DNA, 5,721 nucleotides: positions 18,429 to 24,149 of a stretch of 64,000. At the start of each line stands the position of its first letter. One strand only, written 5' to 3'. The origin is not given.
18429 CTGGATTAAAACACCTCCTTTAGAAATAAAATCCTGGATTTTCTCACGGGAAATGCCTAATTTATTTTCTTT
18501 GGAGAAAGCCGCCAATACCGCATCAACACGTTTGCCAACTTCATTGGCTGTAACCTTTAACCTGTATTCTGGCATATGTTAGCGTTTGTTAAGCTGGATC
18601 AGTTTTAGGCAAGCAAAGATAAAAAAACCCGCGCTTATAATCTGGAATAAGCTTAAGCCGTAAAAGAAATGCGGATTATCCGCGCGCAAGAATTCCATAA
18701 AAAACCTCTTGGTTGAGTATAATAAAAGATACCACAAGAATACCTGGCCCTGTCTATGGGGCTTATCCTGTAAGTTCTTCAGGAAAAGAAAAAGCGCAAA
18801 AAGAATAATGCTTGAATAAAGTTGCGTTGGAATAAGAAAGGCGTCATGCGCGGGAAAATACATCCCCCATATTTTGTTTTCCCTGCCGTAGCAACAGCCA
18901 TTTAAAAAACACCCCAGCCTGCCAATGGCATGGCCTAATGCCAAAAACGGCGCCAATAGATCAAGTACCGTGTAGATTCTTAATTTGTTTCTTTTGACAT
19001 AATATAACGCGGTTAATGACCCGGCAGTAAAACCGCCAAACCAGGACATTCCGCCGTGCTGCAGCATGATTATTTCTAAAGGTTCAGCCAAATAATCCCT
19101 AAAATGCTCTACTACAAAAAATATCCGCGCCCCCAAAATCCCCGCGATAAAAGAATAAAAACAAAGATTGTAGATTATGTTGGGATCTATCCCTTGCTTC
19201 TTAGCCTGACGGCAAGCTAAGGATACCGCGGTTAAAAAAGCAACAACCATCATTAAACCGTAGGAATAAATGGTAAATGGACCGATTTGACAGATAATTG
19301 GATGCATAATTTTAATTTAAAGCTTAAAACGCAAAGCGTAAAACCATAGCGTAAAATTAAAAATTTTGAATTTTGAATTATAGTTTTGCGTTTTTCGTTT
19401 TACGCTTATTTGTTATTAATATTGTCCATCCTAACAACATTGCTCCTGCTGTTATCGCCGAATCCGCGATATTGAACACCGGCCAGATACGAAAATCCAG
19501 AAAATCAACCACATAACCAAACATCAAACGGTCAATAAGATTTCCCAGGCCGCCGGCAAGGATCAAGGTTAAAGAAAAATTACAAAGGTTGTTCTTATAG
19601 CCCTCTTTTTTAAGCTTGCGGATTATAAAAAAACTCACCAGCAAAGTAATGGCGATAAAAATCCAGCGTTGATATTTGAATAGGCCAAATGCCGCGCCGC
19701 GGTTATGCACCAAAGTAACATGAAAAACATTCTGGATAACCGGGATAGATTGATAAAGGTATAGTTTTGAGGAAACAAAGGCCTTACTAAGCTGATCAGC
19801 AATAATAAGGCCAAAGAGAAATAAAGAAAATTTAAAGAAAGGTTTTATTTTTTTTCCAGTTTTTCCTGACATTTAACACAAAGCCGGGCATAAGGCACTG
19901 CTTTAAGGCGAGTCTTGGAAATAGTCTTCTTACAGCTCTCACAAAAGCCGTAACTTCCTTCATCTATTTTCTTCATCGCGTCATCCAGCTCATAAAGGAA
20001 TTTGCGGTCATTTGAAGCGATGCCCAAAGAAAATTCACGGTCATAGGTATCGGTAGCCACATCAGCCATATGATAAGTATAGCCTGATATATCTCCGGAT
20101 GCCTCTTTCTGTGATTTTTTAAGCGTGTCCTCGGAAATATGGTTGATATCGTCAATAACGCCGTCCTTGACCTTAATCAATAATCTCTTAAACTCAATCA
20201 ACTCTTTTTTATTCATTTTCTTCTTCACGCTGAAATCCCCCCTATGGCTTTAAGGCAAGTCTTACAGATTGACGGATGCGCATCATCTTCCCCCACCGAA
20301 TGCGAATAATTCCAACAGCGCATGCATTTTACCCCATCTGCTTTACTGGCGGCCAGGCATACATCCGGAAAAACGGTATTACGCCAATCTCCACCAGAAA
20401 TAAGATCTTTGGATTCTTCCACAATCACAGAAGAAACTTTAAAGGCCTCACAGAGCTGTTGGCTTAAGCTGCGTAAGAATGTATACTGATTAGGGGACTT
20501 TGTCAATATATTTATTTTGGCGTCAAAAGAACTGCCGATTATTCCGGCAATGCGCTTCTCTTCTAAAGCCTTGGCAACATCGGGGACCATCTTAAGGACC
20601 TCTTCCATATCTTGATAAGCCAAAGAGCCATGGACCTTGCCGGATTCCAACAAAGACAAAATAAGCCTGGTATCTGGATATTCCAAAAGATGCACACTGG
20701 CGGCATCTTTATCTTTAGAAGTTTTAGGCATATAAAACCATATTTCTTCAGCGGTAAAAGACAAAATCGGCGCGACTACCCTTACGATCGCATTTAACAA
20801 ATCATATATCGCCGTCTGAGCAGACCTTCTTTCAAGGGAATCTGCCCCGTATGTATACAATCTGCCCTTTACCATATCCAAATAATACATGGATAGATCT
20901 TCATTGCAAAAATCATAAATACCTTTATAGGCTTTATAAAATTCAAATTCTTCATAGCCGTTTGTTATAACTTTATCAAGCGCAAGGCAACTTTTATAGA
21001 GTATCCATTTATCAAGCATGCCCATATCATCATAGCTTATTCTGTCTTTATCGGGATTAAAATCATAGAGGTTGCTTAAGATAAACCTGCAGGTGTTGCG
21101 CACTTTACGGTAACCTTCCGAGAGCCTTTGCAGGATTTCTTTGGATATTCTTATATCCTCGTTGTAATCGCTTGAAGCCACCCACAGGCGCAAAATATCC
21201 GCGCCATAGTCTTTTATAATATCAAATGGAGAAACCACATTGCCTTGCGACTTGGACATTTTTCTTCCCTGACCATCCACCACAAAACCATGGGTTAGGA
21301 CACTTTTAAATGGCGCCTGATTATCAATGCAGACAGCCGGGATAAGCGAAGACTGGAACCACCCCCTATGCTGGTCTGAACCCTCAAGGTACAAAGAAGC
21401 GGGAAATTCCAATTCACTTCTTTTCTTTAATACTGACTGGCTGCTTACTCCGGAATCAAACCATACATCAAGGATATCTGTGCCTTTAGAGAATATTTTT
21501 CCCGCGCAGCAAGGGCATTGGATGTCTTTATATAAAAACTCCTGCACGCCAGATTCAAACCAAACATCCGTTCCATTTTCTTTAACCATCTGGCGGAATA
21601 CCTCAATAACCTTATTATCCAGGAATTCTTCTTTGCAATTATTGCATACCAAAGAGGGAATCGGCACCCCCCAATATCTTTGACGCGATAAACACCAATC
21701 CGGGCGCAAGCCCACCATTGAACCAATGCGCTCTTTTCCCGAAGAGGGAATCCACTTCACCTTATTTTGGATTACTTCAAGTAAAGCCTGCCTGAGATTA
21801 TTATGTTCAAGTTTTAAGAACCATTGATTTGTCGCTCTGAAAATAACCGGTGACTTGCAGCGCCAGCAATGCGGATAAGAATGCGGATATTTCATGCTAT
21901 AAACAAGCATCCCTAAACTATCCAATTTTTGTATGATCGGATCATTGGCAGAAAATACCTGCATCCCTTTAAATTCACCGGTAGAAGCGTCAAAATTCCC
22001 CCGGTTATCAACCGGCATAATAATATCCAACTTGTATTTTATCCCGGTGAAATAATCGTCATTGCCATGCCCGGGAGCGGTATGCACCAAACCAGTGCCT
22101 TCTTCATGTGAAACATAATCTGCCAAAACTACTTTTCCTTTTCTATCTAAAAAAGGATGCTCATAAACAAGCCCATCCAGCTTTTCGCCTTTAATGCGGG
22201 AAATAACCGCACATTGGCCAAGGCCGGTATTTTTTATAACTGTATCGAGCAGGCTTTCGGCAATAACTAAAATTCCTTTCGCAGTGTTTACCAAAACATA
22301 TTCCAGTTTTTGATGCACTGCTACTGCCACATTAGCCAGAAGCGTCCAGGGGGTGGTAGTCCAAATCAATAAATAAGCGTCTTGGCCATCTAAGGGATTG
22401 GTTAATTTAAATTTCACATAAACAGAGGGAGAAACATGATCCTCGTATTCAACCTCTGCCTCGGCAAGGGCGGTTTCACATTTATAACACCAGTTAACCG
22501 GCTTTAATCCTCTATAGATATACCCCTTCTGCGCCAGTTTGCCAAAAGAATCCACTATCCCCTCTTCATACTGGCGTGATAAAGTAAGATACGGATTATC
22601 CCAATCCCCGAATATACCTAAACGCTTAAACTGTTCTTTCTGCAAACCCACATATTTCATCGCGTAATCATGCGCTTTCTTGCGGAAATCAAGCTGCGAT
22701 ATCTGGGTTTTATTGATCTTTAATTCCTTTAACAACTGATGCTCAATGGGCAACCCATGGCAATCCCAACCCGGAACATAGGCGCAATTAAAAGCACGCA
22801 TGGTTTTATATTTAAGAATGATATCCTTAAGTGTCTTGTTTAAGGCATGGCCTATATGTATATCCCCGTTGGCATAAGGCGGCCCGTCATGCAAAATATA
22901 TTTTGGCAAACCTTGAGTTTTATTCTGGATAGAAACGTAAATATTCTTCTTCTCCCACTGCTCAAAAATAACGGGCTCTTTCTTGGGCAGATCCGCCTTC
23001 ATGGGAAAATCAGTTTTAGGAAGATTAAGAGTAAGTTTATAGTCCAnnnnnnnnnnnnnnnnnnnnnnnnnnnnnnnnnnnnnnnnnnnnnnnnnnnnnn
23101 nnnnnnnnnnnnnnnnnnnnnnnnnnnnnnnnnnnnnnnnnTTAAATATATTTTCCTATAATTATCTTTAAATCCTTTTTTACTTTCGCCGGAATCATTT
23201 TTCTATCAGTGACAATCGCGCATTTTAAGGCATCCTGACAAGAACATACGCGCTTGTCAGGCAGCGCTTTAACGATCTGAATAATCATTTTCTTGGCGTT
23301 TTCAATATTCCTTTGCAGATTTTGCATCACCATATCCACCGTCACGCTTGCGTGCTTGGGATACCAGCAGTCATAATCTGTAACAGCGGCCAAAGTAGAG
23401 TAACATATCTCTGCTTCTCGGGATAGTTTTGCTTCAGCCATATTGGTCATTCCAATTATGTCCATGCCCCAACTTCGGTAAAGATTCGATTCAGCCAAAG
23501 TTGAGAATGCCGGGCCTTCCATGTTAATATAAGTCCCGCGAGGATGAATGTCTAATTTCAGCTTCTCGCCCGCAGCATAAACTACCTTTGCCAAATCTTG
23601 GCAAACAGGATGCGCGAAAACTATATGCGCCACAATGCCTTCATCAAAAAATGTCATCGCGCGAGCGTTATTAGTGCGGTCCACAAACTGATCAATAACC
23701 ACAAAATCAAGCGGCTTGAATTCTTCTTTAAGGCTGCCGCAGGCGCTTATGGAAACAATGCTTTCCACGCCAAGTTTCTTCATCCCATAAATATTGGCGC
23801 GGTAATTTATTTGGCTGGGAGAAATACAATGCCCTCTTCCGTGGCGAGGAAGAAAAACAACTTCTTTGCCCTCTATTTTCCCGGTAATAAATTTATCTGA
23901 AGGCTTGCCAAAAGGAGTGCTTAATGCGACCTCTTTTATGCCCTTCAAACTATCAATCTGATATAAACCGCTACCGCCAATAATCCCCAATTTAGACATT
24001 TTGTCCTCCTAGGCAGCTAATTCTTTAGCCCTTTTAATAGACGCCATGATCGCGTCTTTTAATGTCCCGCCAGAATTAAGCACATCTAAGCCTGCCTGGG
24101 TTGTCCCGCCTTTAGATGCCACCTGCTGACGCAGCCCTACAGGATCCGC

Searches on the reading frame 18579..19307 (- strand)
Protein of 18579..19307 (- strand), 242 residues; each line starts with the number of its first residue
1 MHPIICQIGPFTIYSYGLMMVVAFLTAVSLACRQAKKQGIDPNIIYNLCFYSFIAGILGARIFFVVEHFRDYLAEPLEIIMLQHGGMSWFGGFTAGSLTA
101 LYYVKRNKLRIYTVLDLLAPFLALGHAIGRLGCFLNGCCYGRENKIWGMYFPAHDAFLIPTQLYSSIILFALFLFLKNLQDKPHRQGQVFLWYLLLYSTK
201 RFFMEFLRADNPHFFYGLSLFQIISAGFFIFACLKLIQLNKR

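Call 85: search_protein_families(library=pfam, proteins=[window:18579-19307:-], max_evalue=0.001)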
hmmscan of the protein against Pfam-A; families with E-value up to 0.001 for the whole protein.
window:18579-19307:- (242 aa): 1 family
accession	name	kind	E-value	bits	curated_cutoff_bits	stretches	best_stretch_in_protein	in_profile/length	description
PF01790.23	LGT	-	8.1e-62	209.1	24.9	1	3-235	1-237/240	Prolipoprotein diacylglyceryl transferase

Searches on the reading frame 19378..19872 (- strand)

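Call 85: search_protein_families(library=pfam, proteins=[window:19378-19872:-], max_evalue=0.001)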
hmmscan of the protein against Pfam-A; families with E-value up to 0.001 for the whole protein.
window:19378-19872:- (164 aa): 1 family
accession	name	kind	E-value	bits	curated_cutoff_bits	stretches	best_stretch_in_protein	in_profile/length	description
PF01252.23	Peptidase_A8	-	7.6e-40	136.8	25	1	20-152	3-141/142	Signal peptidase (SPase) II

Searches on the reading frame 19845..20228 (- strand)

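Call 85: search_protein_families(library=pfam, proteins=[window:19845-20228:-], max_evalue=0.001)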
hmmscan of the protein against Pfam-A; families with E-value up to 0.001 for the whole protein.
window:19845-20228:- (127 aa): 1 family
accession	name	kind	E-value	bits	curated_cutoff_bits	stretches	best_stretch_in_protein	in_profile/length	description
PF01258.23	zf-dskA_traR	-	7.2e-14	51.9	24.9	1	91-126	1-36/36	Prokaryotic dksA/traR C4-type zinc finger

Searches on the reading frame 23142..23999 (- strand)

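Call 86: search_protein_families(library=pfam, proteins=[window:23142-23999:-], max_evalue=0.001)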
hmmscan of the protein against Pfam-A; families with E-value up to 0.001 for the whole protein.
window:23142-23999:- (285 aa): 1 family
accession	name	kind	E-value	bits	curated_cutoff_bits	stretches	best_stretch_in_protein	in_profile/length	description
PF01048.26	PNP_UDP_1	-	1.8e-44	152.3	25.1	1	3-243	1-232/233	Phosphorylase superfamily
